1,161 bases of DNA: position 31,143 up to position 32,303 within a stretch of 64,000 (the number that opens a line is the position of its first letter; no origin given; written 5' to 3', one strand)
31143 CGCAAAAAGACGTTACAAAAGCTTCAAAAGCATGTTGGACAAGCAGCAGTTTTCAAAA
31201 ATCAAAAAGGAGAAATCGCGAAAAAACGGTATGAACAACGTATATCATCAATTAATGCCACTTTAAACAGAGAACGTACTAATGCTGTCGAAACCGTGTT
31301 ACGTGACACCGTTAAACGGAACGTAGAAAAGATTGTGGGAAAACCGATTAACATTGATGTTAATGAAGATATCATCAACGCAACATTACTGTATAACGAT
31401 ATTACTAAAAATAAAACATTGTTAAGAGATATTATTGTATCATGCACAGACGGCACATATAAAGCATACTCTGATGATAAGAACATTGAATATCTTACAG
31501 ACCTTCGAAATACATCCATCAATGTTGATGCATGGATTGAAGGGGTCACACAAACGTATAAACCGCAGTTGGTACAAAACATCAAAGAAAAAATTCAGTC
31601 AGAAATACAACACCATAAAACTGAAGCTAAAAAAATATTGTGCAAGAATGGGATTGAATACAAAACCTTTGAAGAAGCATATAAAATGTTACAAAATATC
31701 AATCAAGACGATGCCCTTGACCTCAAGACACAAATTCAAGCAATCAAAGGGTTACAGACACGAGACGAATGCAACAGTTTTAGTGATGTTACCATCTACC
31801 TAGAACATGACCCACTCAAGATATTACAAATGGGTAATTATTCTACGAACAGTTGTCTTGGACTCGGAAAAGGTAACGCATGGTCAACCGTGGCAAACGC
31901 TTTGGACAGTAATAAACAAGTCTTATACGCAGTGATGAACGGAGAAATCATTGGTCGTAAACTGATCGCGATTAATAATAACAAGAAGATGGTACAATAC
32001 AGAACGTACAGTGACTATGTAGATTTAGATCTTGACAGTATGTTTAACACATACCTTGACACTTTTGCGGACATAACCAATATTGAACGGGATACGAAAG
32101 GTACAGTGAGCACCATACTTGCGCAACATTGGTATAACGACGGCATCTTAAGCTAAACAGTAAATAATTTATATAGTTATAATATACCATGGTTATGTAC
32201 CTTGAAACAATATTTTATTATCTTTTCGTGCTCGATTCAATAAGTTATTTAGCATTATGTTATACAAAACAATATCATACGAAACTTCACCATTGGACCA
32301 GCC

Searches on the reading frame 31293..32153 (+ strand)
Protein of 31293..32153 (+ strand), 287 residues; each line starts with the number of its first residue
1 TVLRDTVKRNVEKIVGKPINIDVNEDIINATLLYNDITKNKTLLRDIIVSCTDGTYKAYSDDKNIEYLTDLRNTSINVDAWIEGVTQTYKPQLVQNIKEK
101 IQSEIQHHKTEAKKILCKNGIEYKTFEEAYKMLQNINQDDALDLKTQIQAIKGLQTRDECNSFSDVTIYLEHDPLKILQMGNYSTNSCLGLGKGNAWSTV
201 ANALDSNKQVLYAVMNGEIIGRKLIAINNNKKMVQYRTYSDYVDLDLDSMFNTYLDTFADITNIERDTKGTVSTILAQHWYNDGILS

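Call 45: find_homologous_proteins(query=A3, max_evalue=0.00001)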
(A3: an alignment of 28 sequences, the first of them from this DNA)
Query A3 (28 sequences) (287 aa, profile of the alignment): 1 proteins with E <= 0.00001 among 8000 candidates.
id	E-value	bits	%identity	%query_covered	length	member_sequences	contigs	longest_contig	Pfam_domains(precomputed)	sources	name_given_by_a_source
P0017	1.1e-64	237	71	53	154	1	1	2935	-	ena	-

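Call 62: search_solved_structures(query=A3, max_evalue=10, show_alignments=2)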
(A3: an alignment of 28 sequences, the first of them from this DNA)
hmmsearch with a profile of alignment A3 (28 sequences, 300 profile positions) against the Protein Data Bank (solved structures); distinct sequences matched with E-value up to 10: 10.
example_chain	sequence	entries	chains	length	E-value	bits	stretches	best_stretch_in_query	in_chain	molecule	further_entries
1i6u_A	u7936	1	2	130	0.11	15.1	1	200-243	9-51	30S RIBOSOMAL PROTEIN S8P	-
6el2_A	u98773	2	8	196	0.21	14.2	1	5-99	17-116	Transcriptional regulator TetR family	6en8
2kiw_A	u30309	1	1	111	0.62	12.6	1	80-177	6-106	Int protein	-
6gfo_E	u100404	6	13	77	0.87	12.1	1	101-156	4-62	CP12 polypeptide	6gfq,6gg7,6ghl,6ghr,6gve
5dxh_B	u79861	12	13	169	4.3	9.9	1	97-178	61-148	Phosphatidylinositol 3-kinase regulatory subunit alpha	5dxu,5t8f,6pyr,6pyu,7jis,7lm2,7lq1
5vlr_B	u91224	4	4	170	4.3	9.9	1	97-178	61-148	Phosphatidylinositol 3-kinase regulatory subunit alpha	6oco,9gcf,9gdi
6g6w_B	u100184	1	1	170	5.1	9.6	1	97-178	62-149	Phosphatidylinositol 3-kinase regulatory subunit alpha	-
5ubt_B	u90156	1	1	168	5.2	9.6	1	97-178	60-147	Phosphatidylinositol 3-kinase regulatory subunit alpha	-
6ocu_B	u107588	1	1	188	6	9.4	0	97-178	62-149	Phosphatidylinositol 3-kinase regulatory subunit alpha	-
9l3r_B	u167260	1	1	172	7.5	9.1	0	97-178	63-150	Phosphatidylinositol 3-kinase regulatory subunit alpha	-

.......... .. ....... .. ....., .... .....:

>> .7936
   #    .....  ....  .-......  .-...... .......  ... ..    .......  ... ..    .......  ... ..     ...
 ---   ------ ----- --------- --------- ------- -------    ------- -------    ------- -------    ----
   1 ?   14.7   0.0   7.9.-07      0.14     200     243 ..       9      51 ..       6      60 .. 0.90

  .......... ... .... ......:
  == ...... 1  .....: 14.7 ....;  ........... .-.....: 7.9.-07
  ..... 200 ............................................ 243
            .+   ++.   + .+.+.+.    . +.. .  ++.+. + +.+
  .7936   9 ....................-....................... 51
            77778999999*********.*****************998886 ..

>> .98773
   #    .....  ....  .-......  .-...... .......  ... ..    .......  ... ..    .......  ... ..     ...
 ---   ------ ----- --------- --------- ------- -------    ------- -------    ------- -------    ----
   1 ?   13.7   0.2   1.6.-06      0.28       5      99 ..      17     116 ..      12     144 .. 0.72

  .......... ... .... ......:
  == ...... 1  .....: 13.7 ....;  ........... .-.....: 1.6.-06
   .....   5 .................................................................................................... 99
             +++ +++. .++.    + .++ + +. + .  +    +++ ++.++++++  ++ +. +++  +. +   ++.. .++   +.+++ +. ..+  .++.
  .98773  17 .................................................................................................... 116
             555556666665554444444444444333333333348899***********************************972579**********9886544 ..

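Call 64: predict_structure(alignment_id=A5)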
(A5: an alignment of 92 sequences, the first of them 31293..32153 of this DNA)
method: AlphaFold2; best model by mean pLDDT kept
length: 287 residues; sequences in the alignment: 92
mean_pLDDT: 96.0   pTM: 0.91
mean pLDDT of the five models: 96.0, 95.7, 95.6, 95.3, 95.1
residues with pLDDT >= 90: 273; 70-90: 14; 50-70: 0; < 50: 0
segments of 3 or more residues with pLDDT < 50: none
pLDDT, mean of each block of 10 residues (from residue 1): 95 97 97 97 97 91 98 98 98 96 95 94 91 92 93 92 96 98 95 96 98 98 98 98 96 98 98 98 95
secondary structure, 60 per line:
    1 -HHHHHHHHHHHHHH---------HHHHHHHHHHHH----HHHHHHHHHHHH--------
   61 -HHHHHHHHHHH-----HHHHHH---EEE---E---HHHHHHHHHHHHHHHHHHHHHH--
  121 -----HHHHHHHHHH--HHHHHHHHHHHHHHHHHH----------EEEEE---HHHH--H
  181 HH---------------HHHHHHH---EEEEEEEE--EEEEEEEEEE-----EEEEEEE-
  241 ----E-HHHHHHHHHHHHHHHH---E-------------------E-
elements in order: H2-15 H25-36 H41-52 H62-72 H78-83 E87-89 H97-118 H126-135 H138-155 E166-170 H174-177 H198-204 E208-215 E218-227 E233-239 H247-262

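Call 70: fold_search(model_id=the predicted structure, library=pdb)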
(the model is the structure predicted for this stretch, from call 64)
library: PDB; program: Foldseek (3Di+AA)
matches with E <= 10: 564; with E <= 0.001: 0
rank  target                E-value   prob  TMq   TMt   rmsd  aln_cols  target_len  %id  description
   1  7n1l_K                1.7e-02  1.00  0.29  0.52   6.7       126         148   13  Crystal Structure of Ribosomal-protein-alanine N-acetyltransferase from Brucella melitensis biovar Abortus 2308 (released 2021-06-16)
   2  1tiq_B                2.0e-02  0.99  0.27  0.42   4.1       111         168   13  Crystal Structure of an Acetyltransferase (PaiA) in complex with CoA and DTT from Bacillus subtilis, Northeast Structu (released 2004-07-13)
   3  9en3                  2.1e-02  0.99  0.26  0.23   5.8       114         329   10  Crystal structure of Histidine acetyltransferase with L-histidine and S-ethyl-coenzyme A (released 2025-03-26)
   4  7n1l_F                2.3e-02  0.98  0.27  0.50   5.5       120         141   11  Crystal Structure of Ribosomal-protein-alanine N-acetyltransferase from Brucella melitensis biovar Abortus 2308 (released 2021-06-16)
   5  9emp                  3.3e-02  0.98  0.26  0.23   6.0       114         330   10  Crystal structure of Histidine acetyltransferase with N-myristoyl histidine and coenzyme A (released 2025-03-19)
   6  7n1l_E                3.5e-02  0.99  0.28  0.51   4.2       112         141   12  Crystal Structure of Ribosomal-protein-alanine N-acetyltransferase from Brucella melitensis biovar Abortus 2308 (released 2021-06-16)
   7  8h6c_F                4.2e-02  0.97  0.25  0.41   4.1       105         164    8  Crystal structure of human GCN5 histone acetyltransferase domain bound with malonyl-CoA (released 2023-05-03)
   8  9emd                  4.7e-02  0.97  0.26  0.23   4.3       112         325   10  Crystal structure of Histidine acetyltransferase with L-histidine and coenzyme A disulfide (released 2025-03-19)
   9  5hmn_B                4.7e-02  0.90  0.25  0.41   5.5       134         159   10  Crystal structure of an aminoglycoside acetyltransferase HMB0005 from an uncultured soil metagenomic sample, unknown a (released 2016-02-17)
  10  8h65_E                4.7e-02  0.90  0.24  0.38   4.6       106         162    8  Crystal structure of human GCN5 histone acetyltransferase domain bound with butyryl-CoA (released 2023-05-03)
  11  5trl_E                5.0e-02  0.92  0.24  0.39   4.3       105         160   10  Crystal structure of human GCN5 histone acetyltransferase domain (released 2017-12-06)
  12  7n1l_H                5.2e-02  0.96  0.26  0.47   4.5       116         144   12  Crystal Structure of Ribosomal-protein-alanine N-acetyltransferase from Brucella melitensis biovar Abortus 2308 (released 2021-06-16)
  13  1xf8                  5.2e-02  0.60  0.29  0.25  18.1       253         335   15  Crystal Structure of Weissella viridescens FemX (Y254F) Mutant (released 2005-05-31)
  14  1xe4                  5.5e-02  0.60  0.19  0.17  12.8       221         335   10  Crystal Structure of Weissella viridescens FemX (K36M) Mutant (released 2005-05-31)
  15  7n1l_D                6.2e-02  0.99  0.30  0.58   5.8       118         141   13  Crystal Structure of Ribosomal-protein-alanine N-acetyltransferase from Brucella melitensis biovar Abortus 2308 (released 2021-06-16)
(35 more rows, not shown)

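Call 86: fold_search(model_id=the predicted structure, library=viral)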
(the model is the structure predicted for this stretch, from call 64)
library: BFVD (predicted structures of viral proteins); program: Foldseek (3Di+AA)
matches with E <= 10: 609; with E <= 0.001: 3
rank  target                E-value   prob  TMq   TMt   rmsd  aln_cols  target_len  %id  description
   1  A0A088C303            3.7e-04  0.95  0.24  0.19  23.3       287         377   11  (no name in the UniProt tables at hand)
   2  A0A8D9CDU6            4.3e-04  1.00  0.29  0.18  11.7       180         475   19  Uncharacterized protein [uncultured marine phage]
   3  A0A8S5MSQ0            5.4e-04  0.99  0.26  0.42  12.8       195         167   11  ComZ [Podoviridae sp. ctwV53]
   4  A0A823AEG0            2.1e-03  0.92  0.24  0.17  18.1       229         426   15  (no name in the UniProt tables at hand)
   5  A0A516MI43            3.5e-03  0.63  0.23  0.10  21.7       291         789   13  (no name in the UniProt tables at hand)
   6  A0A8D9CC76            5.7e-03  0.47  0.23  0.15  22.9       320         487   14  Putative hydrolase [uncultured marine phage]
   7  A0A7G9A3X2            6.8e-03  0.85  0.30  0.14  25.4       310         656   12  Uncharacterized protein [Bacteriophage sp.]
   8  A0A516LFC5            7.6e-03  0.94  0.23  0.12  12.1       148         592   18  (no name in the UniProt tables at hand)
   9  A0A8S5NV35            1.1e-02  0.57  0.25  0.15  23.2       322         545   11  PcfJ like protein [Myoviridae sp. ctiu99]
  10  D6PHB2                1.2e-02  0.75  0.25  0.33  23.5       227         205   10  (no name in the UniProt tables at hand)
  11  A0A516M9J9            1.4e-02  0.92  0.25  0.13  10.0       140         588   14  (no name in the UniProt tables at hand)
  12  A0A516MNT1            2.0e-02  0.47  0.23  0.19  23.7       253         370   12  (no name in the UniProt tables at hand)
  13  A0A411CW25            2.3e-02  0.77  0.23  0.19  14.1       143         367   15  (no name in the UniProt tables at hand)
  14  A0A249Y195            2.8e-02  0.51  0.28  0.15  19.0       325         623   12  (no name in the UniProt tables at hand)
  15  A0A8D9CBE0            2.9e-02  0.57  0.22  0.21  12.7       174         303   14  Uncharacterized protein [uncultured marine phage]
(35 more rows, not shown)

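Call 87: search_protein_families(library=pfam, alignment_id=A3, max_evalue=10)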
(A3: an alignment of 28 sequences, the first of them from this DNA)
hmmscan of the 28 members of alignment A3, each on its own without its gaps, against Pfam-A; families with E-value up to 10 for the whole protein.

A. member 1, seq(287 aa): 2 families
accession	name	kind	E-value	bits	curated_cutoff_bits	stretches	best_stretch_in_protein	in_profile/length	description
PF06102.17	RRP36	-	0.08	13.3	27.1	1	122-158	43-79/165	rRNA biogenesis protein RRP36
PF09888.14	DUF2115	-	0.49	11.3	25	1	68-143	18-95/162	Uncharacterized protein conserved in archaea (DUF2115)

B. families by the number of members that match (of 28 scanned): 33 families (the first 25 are shown)
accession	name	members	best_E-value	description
PF22346.2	CARDS_D3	1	0.0013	ADP-ribosylating toxin CARDS, C-terminal beta-trefoil domain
PF06292.23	MUN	1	0.0023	MUN domain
PF10903.13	DUF2691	1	0.0033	Protein of unknown function (DUF2691)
PF10391.15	DNA_pol_lambd_f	1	0.0058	Fingers domain of DNA polymerase lambda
PF00440.29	TetR_N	1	0.023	Bacterial regulatory proteins, tetR family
PF18179.6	SUa-2TM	1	0.027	SMODS- and Ubiquitin system-associated 2TM effector domain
PF09518.16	RE_HindIII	1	0.032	HindIII restriction endonuclease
PF01427.22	Peptidase_M15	1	0.036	D-ala-D-ala dipeptidase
PF05008.21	V-SNARE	1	0.037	Vesicle transport v-SNARE protein N-terminus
PF22481.1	DUF6985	1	0.064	Domain of unknown function (DUF6985)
PF21309.3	C5_CUB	1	0.066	Complement component 5, CUB domain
PF02212.23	GED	1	0.066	Dynamin GTPase effector domain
PF22815.2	CatAgl_D1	1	0.068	Alpha-1,3-glucanase catalytic domain D1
PF17812.7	RET_CLD3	1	0.069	RET Cadherin like domain 3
PF06102.17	RRP36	1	0.08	rRNA biogenesis protein RRP36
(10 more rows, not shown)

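Call 88: search_protein_families(library=phrogs, alignment_id=A3, max_evalue=1)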
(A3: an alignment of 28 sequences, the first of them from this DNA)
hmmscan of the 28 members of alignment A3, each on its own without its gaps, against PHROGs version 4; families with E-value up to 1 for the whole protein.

A. member 1, seq(287 aa): 3 families
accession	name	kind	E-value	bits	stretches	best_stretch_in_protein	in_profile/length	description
phrog_20853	-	unknown function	0.13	13.5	1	68-134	32-94/107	-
phrog_24214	-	unknown function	0.18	13.2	0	94-157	52-118/127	-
phrog_7778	-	DNA, RNA and nucleotide metabolism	0.31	11.8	0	208-249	88-129/162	single strand DNA binding protein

B. families by the number of members that match (of 28 scanned): 50 families (the first 25 are shown)
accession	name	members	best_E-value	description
phrog_7778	-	2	0.048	single strand DNA binding protein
phrog_24214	-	2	0.16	-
phrog_15987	-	1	0.0016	-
phrog_10799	-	1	0.0037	-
phrog_36705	-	1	0.013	-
phrog_20043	-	1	0.013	-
phrog_4329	-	1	0.031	-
phrog_26218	-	1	0.031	-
phrog_21795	-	1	0.04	-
phrog_14627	-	1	0.042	-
phrog_26804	-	1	0.05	-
phrog_6715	-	1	0.062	-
phrog_14229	-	1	0.063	-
phrog_28428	-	1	0.065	-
phrog_16126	-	1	0.077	-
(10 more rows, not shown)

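Call 90: search_dna_similar(query=window:31293-32153:+, collection=phages, mode=protein, max_evalue=0.01, max_rows=15)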
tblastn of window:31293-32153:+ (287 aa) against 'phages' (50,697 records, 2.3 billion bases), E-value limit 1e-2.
No match.

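Call 91: search_dna_similar(query=window:31293-32153:+, collection=plasmids, mode=protein, max_evalue=0.01, max_rows=15)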
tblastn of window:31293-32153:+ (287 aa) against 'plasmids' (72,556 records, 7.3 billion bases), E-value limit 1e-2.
No match.

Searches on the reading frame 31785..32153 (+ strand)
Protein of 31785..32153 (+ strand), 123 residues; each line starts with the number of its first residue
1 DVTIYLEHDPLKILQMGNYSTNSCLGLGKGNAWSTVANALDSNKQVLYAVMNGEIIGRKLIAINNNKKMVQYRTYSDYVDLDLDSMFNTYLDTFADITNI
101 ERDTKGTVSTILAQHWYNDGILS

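Call 56: find_related_loci(query=A6, collection=genome_contigs, flank=8000)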
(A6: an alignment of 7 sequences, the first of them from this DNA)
Query A6 (123 aa) in genome_contigs; peptide patterns used: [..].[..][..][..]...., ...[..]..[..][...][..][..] (x = any residue, [..] = any of these).
126 stretches matched a pattern; 32 encode a relative of the query (tblastn E <= 1e-3); 32 distinct loci.
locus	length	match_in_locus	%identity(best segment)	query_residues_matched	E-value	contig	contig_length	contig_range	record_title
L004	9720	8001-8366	63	1-122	2e-50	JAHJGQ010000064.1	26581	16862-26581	MAG: Nanoarchaeota archaeon isolate Modern_marine_glass_biofilm.mb.79 Modern_marine_glas.mb.79_k141_529120, whole genome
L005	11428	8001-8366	63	1-122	1e-49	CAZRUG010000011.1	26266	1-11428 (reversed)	MAG TPA_asm: Candidatus Woesearchaeota archaeon isolate SRP252850_co1_134 genome assembly, contig: NODE_3239_length_2626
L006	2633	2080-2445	62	1-122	5e-49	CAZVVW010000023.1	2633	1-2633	MAG TPA_asm: uncultured Methanosarcinales archaeon isolate binchicken_co141_318 genome assembly, contig: NODE_120466_len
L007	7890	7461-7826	61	1-122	3e-49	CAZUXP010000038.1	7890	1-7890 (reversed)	MAG TPA_asm: uncultured Methanosarcinales archaeon isolate SRP252850_co1_213 genome assembly, contig: NODE_17466_length_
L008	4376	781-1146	62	1-122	4e-49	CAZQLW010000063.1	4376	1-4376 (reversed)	MAG TPA_asm: uncultured Methanosarcinales archaeon isolate SRP077602_co2_353 genome assembly, contig: NODE_29786_length_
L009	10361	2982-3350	50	1-122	2e-39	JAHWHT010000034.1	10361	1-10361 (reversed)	MAG: Candidatus Woesearchaeota archaeon isolate Yap100.bin1.6 contig_9896, whole genome shotgun sequence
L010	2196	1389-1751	45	2-121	2e-35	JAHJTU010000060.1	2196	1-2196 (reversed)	MAG: Nanoarchaeota archaeon isolate OS_PC_MetaG.mb.68 OS_PC_MetaG.mb.68_k141_444000, whole genome shotgun sequence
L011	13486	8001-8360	45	2-120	3e-34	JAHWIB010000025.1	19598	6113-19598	MAG: Candidatus Woesearchaeota archaeon isolate Yap200.bin9.104 contig_6691, whole genome shotgun sequence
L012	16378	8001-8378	47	2-123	2e-33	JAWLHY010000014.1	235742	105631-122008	MAG: Armatimonadota bacterium isolate 30dZY2.bin.9 NODE_125_length_235742_cov_15.120980, whole genome shotgun sequence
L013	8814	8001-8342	43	4-117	3e-31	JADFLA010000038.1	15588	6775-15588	MAG: Nanoarchaeota archaeon isolate B4T1B8 B4T1B8_NODE6779, whole genome shotgun sequence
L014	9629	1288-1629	44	4-117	9e-31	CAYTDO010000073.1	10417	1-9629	MAG TPA_asm: uncultured Methanosarcinales archaeon isolate binchicken_co203_461 genome assembly, contig: k141_1962559, w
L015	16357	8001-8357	44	2-117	5e-30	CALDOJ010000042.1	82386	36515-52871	MAG TPA_asm: Candidatus Woesearchaeota archaeon isolate ERR2206790_bin.73_CONCOCT_v1.1_MAG genome assembly, contig: ERZ8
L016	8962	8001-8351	41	2-117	5e-29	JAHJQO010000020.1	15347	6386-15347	MAG: Nanoarchaeota archaeon isolate OS_PC_MetaG.mb.11 OS_PC_MetaG.mb.11_k141_162310, whole genome shotgun sequence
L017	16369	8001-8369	44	2-117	8e-28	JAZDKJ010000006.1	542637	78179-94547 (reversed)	MAG: Candidatus Woesearchaeota archaeon isolate MEGAHIT-group-0.53 k141_6708147, whole genome shotgun sequence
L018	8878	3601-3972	41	2-120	2e-26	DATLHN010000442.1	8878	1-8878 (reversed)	MAG TPA_asm: Armatimonadaceae bacterium isolate SMAG_U13641 k141_1057966, whole genome shotgun sequence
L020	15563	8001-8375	41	2-122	1e-25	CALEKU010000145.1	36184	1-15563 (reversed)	MAG TPA_asm: uncultured Armatimonadetes bacterium isolate SRR4028131_bin.12_CONCOCT_v1.1_MAG genome assembly, contig: ER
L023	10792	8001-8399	37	1-122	2e-20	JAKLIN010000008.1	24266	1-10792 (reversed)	MAG: Nanoarchaeota archaeon isolate RA.bin88 RA.bin88_8, whole genome shotgun sequence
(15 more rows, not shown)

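Call 83: search_protein_families(library=pfam, proteins=[L004:3924-4304:+, L004:8842-9549:+, L005:3604-4218:+, L005:8509-10950:+, L013:3814-4974:+, L015:4569-5057:+, L016:5022-5474:+, L023:8460-9578:+, L020:4061-5020:+, L020:8438-9013:+], max_evalue=0.001)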
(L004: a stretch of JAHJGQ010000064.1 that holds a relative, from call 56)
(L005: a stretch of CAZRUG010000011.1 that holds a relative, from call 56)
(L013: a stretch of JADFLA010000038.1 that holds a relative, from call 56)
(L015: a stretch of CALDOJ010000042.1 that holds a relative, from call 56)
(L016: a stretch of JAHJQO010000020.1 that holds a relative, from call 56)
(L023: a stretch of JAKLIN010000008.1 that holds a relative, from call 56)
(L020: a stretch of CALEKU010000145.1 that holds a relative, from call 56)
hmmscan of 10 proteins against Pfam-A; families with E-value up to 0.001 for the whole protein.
L004:3924-4304:+ (126 aa): 0 families

L004:8842-9549:+ (235 aa): 0 families

L005:3604-4218:+ (204 aa): 3 families
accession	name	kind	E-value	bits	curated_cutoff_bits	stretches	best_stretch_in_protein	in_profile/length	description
PF00149.33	Metallophos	-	1.1e-19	72.1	21.5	1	7-179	2-190/191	Calcineurin-like phosphoesterase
PF14582.11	Metallophos_3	-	4.9e-11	42.9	28.2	2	1-45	1-45/259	Metallophosphoesterase, calcineurin superfamily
PF12850.12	Metallophos_2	-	5.1e-11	43.3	27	1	7-194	2-131/154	Calcineurin-like phosphoesterase superfamily domain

L005:8509-10950:+ (813 aa): 3 families
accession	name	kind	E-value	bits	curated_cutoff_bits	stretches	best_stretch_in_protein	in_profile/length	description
PF01131.25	Topoisom_bac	-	1.2e-104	351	35.1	1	276-662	3-404/411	DNA topoisomerase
PF01751.28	Toprim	-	1.5e-11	44.8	23.1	1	124-257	1-94/96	Toprim domain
PF01396.24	Zn_ribbon_Top1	-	2.4e-10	40.5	32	1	717-755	4-39/39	Topoisomerase DNA binding C4 zinc finger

L013:3814-4974:+ (386 aa): 0 families

L015:4569-5057:+ (162 aa): 0 families

L016:5022-5474:+ (150 aa): 8 families
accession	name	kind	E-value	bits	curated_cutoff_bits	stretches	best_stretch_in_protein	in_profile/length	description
PF13412.12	HTH_24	-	6.7e-13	48.4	21.9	1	5-52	1-48/48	Winged helix-turn-helix DNA-binding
PF01037.27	AsnC_trans_reg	-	2.3e-12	47.1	25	1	84-148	9-72/73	Lrp/AsnC ligand binding domain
PF13404.12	HTH_AsnC-type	-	4.7e-10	39.6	27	1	5-46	1-42/42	AsnC-type helix-turn-helix domain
PF01022.26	HTH_5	-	1e-06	28.9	22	1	11-53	6-47/47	Bacterial regulatory protein, arsR family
PF08279.18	HTH_11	-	2.7e-05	24.4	25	1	10-50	3-44/55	HTH domain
PF09339.16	HTH_IclR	-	0.00042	20.5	22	1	12-52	8-49/52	IclR helix-turn-helix domain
PF12802.13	MarR_2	-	0.00059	20.4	27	0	12-53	10-52/61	MarR family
PF01978.25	TrmB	-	0.00059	20.1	25.6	0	9-53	10-54/68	Sugar-specific transcriptional regulator TrmB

L023:8460-9578:+ (372 aa): 1 family
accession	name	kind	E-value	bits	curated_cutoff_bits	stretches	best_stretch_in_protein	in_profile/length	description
PF00579.31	tRNA-synt_1b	-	1.3e-30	107.2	21.1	1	68-353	3-292/292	tRNA synthetases class I (W and Y)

L020:4061-5020:+ (319 aa): 1 family
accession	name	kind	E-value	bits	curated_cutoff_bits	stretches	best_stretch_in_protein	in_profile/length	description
PF00248.27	Aldo_ket_red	-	2.5e-81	273.4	24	1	16-315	2-290/291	Aldo/keto reductase family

L020:8438-9013:+ (191 aa): 2 families
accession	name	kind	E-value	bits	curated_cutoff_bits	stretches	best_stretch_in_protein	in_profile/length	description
PF13302.13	Acetyltransf_3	-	8.1e-38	130.7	25.4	1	15-155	1-138/138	Acetyltransferase (GNAT) domain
PF00583.31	Acetyltransf_1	-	5.9e-12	46.3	20.7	1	60-154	24-116/116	Acetyltransferase (GNAT) family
